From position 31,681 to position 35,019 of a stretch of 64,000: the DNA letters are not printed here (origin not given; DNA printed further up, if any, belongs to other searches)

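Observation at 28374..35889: Pair of giant secreted coiled-coil proteins, one with an OmpA-type peptidoglycan anchor, followed by two small secreted proteins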

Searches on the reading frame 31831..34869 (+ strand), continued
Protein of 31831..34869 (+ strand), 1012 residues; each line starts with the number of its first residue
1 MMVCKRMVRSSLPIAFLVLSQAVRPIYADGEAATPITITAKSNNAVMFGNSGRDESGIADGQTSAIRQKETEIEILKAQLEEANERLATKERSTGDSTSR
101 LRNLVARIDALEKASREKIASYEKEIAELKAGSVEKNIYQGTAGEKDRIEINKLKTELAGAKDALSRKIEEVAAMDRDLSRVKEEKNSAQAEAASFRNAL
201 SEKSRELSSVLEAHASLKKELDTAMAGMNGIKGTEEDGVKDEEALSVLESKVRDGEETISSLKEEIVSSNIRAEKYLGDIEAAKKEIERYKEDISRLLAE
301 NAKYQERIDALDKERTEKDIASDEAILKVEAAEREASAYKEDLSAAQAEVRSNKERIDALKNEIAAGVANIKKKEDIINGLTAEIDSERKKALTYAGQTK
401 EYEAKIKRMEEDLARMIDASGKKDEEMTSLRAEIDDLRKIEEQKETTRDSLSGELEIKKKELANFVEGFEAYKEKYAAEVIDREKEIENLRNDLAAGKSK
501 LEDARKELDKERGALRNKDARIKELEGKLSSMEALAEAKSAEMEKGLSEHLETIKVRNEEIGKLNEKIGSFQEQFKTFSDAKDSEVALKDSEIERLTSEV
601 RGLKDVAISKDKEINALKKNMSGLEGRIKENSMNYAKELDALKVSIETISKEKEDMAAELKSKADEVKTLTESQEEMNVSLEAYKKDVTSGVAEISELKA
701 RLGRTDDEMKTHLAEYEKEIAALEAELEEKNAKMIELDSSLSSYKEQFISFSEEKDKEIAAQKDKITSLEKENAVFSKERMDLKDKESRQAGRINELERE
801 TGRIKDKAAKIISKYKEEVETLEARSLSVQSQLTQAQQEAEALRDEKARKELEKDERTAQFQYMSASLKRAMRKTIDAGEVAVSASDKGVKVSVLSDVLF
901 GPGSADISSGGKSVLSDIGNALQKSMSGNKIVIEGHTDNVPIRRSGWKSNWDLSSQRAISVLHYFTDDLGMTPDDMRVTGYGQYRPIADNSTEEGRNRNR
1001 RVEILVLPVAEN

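Call 46: find_encoding_contigs(protein=P0025, flank=8000, max_places=2)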
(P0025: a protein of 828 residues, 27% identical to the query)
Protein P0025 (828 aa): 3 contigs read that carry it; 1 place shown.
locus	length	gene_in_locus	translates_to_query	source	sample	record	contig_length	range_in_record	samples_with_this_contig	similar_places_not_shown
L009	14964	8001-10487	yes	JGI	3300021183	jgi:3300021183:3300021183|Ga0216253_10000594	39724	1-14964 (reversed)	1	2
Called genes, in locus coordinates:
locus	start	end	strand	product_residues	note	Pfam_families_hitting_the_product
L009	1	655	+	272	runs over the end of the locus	PF08241:Methyltransf_11 (faint)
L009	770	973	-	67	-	-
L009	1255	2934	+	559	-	PF13428:TPR_14 (faint), PF13371:TPR_9 (faint), PF13414:TPR_11 (weak), PF13424:TPR_12 (weak), PF14559:TPR_19 (weak), PF13432:TPR_16 (weak), PF00515:TPR_1 (weak), PF07719:TPR_2 (weak), +14 more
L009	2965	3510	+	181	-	PF07238:PilZ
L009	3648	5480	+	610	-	PF02706:Wzz, PF13807:GNVR (weak), PF10609:ParA (faint), PF13614:AAA_31 (weak), PF01656:CbiA (weak)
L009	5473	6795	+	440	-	PF04932:Wzy_C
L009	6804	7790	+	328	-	-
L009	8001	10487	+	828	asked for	PF00691:OmpA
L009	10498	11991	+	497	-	-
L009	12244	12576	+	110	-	PF00829:Ribosomal_L21p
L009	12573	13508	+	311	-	PF01018:GTP1_OBG, PF01926:MMR_HSR1, PF02421:FeoB_N (weak)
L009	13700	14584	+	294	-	PF00696:AA_kinase, PF01472:PUA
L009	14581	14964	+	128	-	?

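Call 47: find_encoding_contigs(protein=P0017, flank=8000, max_places=2)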
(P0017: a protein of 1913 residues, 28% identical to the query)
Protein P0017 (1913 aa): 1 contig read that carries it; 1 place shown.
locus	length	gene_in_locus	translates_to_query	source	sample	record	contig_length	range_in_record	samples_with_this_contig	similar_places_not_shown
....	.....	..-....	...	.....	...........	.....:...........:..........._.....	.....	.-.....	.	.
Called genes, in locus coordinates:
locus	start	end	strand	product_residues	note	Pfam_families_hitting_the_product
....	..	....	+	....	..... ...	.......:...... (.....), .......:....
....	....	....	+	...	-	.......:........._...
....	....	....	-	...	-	-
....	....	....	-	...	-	-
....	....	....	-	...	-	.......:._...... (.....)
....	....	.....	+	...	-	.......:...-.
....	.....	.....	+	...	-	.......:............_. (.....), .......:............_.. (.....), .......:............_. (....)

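Call 48: find_encoding_contigs(protein=P0037, flank=8000, max_places=2)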
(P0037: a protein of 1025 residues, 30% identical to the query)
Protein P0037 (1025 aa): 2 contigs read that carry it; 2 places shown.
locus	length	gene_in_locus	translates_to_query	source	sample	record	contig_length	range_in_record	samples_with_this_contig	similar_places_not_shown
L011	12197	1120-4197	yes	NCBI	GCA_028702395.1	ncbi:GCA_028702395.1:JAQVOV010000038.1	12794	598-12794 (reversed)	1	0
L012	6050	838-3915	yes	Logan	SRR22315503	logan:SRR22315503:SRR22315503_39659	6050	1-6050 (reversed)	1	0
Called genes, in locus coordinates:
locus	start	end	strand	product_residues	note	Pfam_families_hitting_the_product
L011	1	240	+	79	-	?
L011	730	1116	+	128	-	PF03692:CxxCxxCC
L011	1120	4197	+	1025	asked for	PF00691:OmpA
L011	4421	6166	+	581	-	PF00920:ILVD_EDD_N, PF24877:ILV_EDD_C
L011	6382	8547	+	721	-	PF00324:AA_permease, PF13520:AA_permease_2, PF21555:CCC_C_1st_pro, PF21554:CCC_C_2nd_pro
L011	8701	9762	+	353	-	PF13439:Glyco_transf_4, PF20706:GT4-conflict (weak), PF00534:Glycos_transf_1, PF13692:Glyco_trans_1_4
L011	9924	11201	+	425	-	PF02403:Seryl_tRNA_N, PF00587:tRNA-synt_2b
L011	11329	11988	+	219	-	-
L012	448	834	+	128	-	PF03692:CxxCxxCC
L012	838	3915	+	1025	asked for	PF00691:OmpA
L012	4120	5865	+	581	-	PF00920:ILVD_EDD_N, PF24877:ILV_EDD_C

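Call 49: predict_structure(protein=window:31831-34869:+)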
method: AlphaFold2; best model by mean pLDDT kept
length: 1012 residues; sequences in the alignment: 1
mean_pLDDT: 60.9   pTM: 0.29
mean pLDDT of the five models: 60.9, 59.0, 58.5, 58.3, 56.7
residues with pLDDT >= 90: 0; 70-90: 427; 50-70: 278; < 50: 307
segments of 3 or more residues with pLDDT < 50: 1-62, 87-101, 133-144, 230-234, 311-327, 561-583, 835-844, 870-1012
pLDDT, mean of each block of 10 residues (from residue 1): 30 33 32 29 31 37 51 64 46 40 53 63 68 47 57 68 62 63 69 70 78 79 65 49 74 81 78 72 67 64 55 38 48 63 73 82 82 84 81 76 78 67 65 82 80 81 84 82 83 78 72 69 64 58 54 50 44 45 57 73 79 80 77 79 83 80 75 72 69 58 57 71 75 76 79 83 82 76 77 81 79 69 55 48 49 54 53 42 32 28 31 42 35 31 31 31 32 35 34 37 31 29
secondary structure, 60 per line:
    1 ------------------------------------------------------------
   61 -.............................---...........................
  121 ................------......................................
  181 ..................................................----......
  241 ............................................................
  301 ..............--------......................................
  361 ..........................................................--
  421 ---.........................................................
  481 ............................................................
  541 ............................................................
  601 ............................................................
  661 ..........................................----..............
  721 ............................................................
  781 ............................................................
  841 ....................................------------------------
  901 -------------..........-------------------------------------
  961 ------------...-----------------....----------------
elements in order (helices of 4 or more, strands of 3 or more residues): H62-90 H94-136 H143-230 H235-314 H323-418 H424-702 H707-876 H914-923 H993-996

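Call 86: search_protein_families(library=ncbifam, proteins=[P0009, P0095, P0053, P0005, P0037], max_evalue=1e-10)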
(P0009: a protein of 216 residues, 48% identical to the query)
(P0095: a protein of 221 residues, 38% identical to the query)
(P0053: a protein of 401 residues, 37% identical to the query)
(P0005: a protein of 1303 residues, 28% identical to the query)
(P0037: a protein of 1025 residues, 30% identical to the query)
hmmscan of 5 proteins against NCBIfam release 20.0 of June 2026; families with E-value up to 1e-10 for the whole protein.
P0009 (216 aa): 30 families (the best 25 are shown)
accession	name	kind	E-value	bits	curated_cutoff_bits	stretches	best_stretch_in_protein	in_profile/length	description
NF005831.1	PRK07734.1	equivalog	1.2e-46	159.6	301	1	37-193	93-249/250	flagellar motor protein MotB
NF006541.1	PRK09038.1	equivalog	5.5e-46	157.3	283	1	33-194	90-250/253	flagellar motor protein MotD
NF006508.0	PRK08944.1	subfamily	3.9e-42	144.5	259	1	40-200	135-295/304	MotB family protein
NF005382.1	PRK06925.1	equivalog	3.8e-40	138.5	264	1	48-193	79-224/225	flagellar motor protein MotS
NF005195.1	PRK06667.1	equivalog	2.7e-39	135.4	300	1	48-194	86-237/241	flagellar motor protein MotB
TIGR03350.1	type_VI_ompA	equivalog_domain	7.9e-37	126.3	139.8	1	55-192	1-137/137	type VI secretion system protein TssL, long form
NF005444.0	PRK07033.1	equivalog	3.2e-34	118.6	520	1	50-199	280-428/438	DotU family type VI secretion system protein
NF053611.1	YiaD_Gzip_OmpA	equivalog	2.9e-33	115.3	175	1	56-192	74-206/206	YiaD family glycine zipper/OmpA-like lipoprotein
NF006542.0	PRK09039.1-1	equivalog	2e-31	109.7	388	1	32-190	458-622/627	peptidoglycan -binding protein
NF005999.0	PRK08126.1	subfamily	2.8e-31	108.8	571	1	37-192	276-430/432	hypothetical protein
NF005236.0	PRK06742.1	equivalog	1.6e-29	103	312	1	67-192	98-223/225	flagellar motor protein MotS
NF006543.0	PRK09039.1-2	equivalog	4e-25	89.4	305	1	42-190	193-345/350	peptidoglycan -binding protein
NF053585.1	OMP_LP_YfiB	equivalog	1.8e-24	86.4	128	1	73-193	45-161/163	outer membrane lipoprotein YfiB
NF006547.1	PRK09040.1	equivalog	5.6e-23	81.4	194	1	41-197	50-205/213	hypothetical protein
NF006545.0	PRK09039.1-4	equivalog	9.8e-23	81.3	372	1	85-191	225-338/342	peptidoglycan -binding protein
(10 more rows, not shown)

P0095 (221 aa): 25 families
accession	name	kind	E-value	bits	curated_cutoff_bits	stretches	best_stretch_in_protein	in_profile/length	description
NF006541.1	PRK09038.1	equivalog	1.8e-32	113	283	1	98-217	135-249/253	flagellar motor protein MotD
NF005195.1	PRK06667.1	equivalog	6.7e-29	101.4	300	1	99-218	117-237/241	flagellar motor protein MotB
NF005382.1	PRK06925.1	equivalog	1.3e-28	100.8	264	1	98-216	109-223/225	flagellar motor protein MotS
TIGR03350.1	type_VI_ompA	equivalog_domain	4.8e-28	97.8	139.8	1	94-216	20-137/137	type VI secretion system protein TssL, long form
NF006508.0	PRK08944.1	subfamily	6e-28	97.9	259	1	90-217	165-288/304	MotB family protein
NF006542.0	PRK09039.1-1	equivalog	3.7e-27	95.6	388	1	98-214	501-622/627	peptidoglycan -binding protein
NF053611.1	YiaD_Gzip_OmpA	equivalog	1.2e-26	93.7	175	1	86-216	84-206/206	YiaD family glycine zipper/OmpA-like lipoprotein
NF005831.1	PRK07734.1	equivalog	2.2e-26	93.2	301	1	99-218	134-250/250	flagellar motor protein MotB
NF005444.0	PRK07033.1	equivalog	4.8e-25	88.4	520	1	99-219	309-424/438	DotU family type VI secretion system protein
NF006543.0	PRK09039.1-2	equivalog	2e-23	83.8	305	1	98-214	226-345/350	peptidoglycan -binding protein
NF006547.1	PRK09040.1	equivalog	8.9e-22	77.5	194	1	100-219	83-203/213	hypothetical protein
NF005999.0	PRK08126.1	subfamily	2.5e-20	72.7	571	1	102-216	321-430/432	hypothetical protein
NF053612.1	anchor_PA1041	equivalog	5e-20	72.5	250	1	95-216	120-235/236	PA1041 family peptidoglycan-binding anchor lipoprotein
NF005236.0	PRK06742.1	equivalog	5.7e-20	71.8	312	1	96-215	108-222/225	flagellar motor protein MotS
NF006544.0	PRK09039.1-3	equivalog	1.3e-19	71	362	1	97-214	217-338/343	peptidoglycan -binding protein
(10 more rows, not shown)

P0053 (401 aa): 27 families (the best 25 are shown)
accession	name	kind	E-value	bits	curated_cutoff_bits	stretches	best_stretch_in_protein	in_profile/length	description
NF006541.1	PRK09038.1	equivalog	3.4e-39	135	283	1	121-294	81-250/253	flagellar motor protein MotD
NF005831.1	PRK07734.1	equivalog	3.1e-36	125.4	301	1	103-294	60-250/250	flagellar motor protein MotB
NF053611.1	YiaD_Gzip_OmpA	equivalog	4.2e-36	124.6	175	1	153-292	71-206/206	YiaD family glycine zipper/OmpA-like lipoprotein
NF005382.1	PRK06925.1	equivalog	1.2e-34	120.5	264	1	143-292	70-223/225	flagellar motor protein MotS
NF006508.0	PRK08944.1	subfamily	1.3e-30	106.7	259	1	78-297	80-292/304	MotB family protein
NF005195.1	PRK06667.1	equivalog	6.7e-28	98.1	300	1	164-294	104-237/241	flagellar motor protein MotB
TIGR03350.1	type_VI_ompA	equivalog_domain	1.7e-27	96.1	139.8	1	167-292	15-137/137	type VI secretion system protein TssL, long form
NF006542.0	PRK09039.1-1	equivalog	3.6e-26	92.3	388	1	177-288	502-620/627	peptidoglycan -binding protein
NF005236.0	PRK06742.1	equivalog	6.1e-26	91.3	312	1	162-292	95-223/225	flagellar motor protein MotS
NF006543.0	PRK09039.1-2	equivalog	1.5e-24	87.5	305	1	75-288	127-343/350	peptidoglycan -binding protein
NF007804.1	PRK10510.1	equivalog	7.1e-24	84.4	307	1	160-294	88-218/219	OmpA family lipoprotein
NF005444.0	PRK07033.1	equivalog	1.1e-22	80.7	520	1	178-303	310-432/438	DotU family type VI secretion system protein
NF006285.1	PRK08457.1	equivalog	5.1e-22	78.9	250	1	134-299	76-237/253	flagellar motor protein MotB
NF053585.1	OMP_LP_YfiB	equivalog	2.9e-21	76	128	1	171-293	45-161/163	outer membrane lipoprotein YfiB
NF006544.0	PRK09039.1-3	equivalog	4.1e-19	69.4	362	1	179-288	221-336/343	peptidoglycan -binding protein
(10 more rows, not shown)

P0005 (1303 aa): 32 families (the best 25 are shown)
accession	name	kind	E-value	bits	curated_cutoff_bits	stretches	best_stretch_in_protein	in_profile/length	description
NF005831.1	PRK07734.1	equivalog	9e-43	146.8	301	1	1092-1271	72-250/250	flagellar motor protein MotB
NF006541.1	PRK09038.1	equivalog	9.7e-42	143.3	283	1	1091-1270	73-249/253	flagellar motor protein MotD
NF005382.1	PRK06925.1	equivalog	9.6e-38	130.7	264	1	1087-1270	34-224/225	flagellar motor protein MotS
NF006508.0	PRK08944.1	subfamily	1.3e-37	129.7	259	1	1090-1276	118-294/304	MotB family protein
NF005195.1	PRK06667.1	equivalog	2.1e-32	112.8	300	1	1104-1270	69-236/241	flagellar motor protein MotB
TIGR03350.1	type_VI_ompA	equivalog_domain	3.7e-32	111.1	139.8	1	1130-1269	1-137/137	type VI secretion system protein TssL, long form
NF053611.1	YiaD_Gzip_OmpA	equivalog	1.4e-31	109.8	175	1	1126-1269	69-206/206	YiaD family glycine zipper/OmpA-like lipoprotein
NF006543.0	PRK09039.1-2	equivalog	1.1e-29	104.4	305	1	1045-1268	121-346/350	peptidoglycan -binding protein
NF005236.0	PRK06742.1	equivalog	9.5e-28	97.2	312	1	1113-1269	66-223/225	flagellar motor protein MotS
NF005444.0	PRK07033.1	equivalog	1.4e-27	96.8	520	1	1116-1270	272-422/438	DotU family type VI secretion system protein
TIGR02168.1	SMC_prok_B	equivalog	4.1e-27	94.4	567.35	0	205-473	674-946/1181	chromosome segregation protein SMC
NF006542.0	PRK09039.1-1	equivalog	8.6e-27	94.4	388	1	1020-1267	364-622/627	peptidoglycan -binding protein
NF045487.1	ASRP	equivalog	4.9e-26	91.5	300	0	834-1150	129-442/593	archaea-specific SMC-related protein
TIGR04523.1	Mplasa_alph_rch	subfamily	4.4e-24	84.4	270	1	735-1014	111-382/745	helix-rich protein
NF006545.0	PRK09039.1-4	equivalog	7e-24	85.1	372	1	1067-1268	138-338/342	peptidoglycan -binding protein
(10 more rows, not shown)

P0037 (1025 aa): 26 families (the best 25 are shown)
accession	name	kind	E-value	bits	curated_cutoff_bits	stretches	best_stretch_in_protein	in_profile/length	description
NF006541.1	PRK09038.1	equivalog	1e-37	130.1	283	1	832-1024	60-250/253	flagellar motor protein MotD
NF005831.1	PRK07734.1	equivalog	9.9e-36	123.8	301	1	853-1022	80-248/250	flagellar motor protein MotB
NF006508.0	PRK08944.1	subfamily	4.5e-34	118.1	259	1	828-1023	96-288/304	MotB family protein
TIGR03350.1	type_VI_ompA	equivalog_domain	2.2e-31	108.6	139.8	1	883-1022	1-137/137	type VI secretion system protein TssL, long form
NF005382.1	PRK06925.1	equivalog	3.4e-31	109.3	264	1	828-1023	33-224/225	flagellar motor protein MotS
NF005195.1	PRK06667.1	equivalog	4.7e-31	108.4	300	1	876-1023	86-236/241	flagellar motor protein MotB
NF053611.1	YiaD_Gzip_OmpA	equivalog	1.1e-27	97.1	175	1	877-1022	67-206/206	YiaD family glycine zipper/OmpA-like lipoprotein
NF005444.0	PRK07033.1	equivalog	9.2e-27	94.1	520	1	873-1022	276-421/438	DotU family type VI secretion system protein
NF005999.0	PRK08126.1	subfamily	1.1e-21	77.1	571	1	868-1022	279-430/432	hypothetical protein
TIGR02168.1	SMC_prok_B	equivalog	2.2e-21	75.4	567.35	0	29-303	683-954/1181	chromosome segregation protein SMC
NF006543.0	PRK09039.1-2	equivalog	3e-20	73.3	305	1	913-1021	233-346/350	peptidoglycan -binding protein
NF006542.0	PRK09039.1-1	equivalog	6.3e-20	71.7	388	1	914-1020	509-622/627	peptidoglycan -binding protein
NF053612.1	anchor_PA1041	equivalog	9.6e-19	68.3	250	1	907-1023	123-236/236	PA1041 family peptidoglycan-binding anchor lipoprotein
NF053585.1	OMP_LP_YfiB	equivalog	2.1e-18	66.7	128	1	901-1024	45-162/163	outer membrane lipoprotein YfiB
NF006285.1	PRK08457.1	equivalog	3.1e-18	66.5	250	1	854-1023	62-231/253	flagellar motor protein MotB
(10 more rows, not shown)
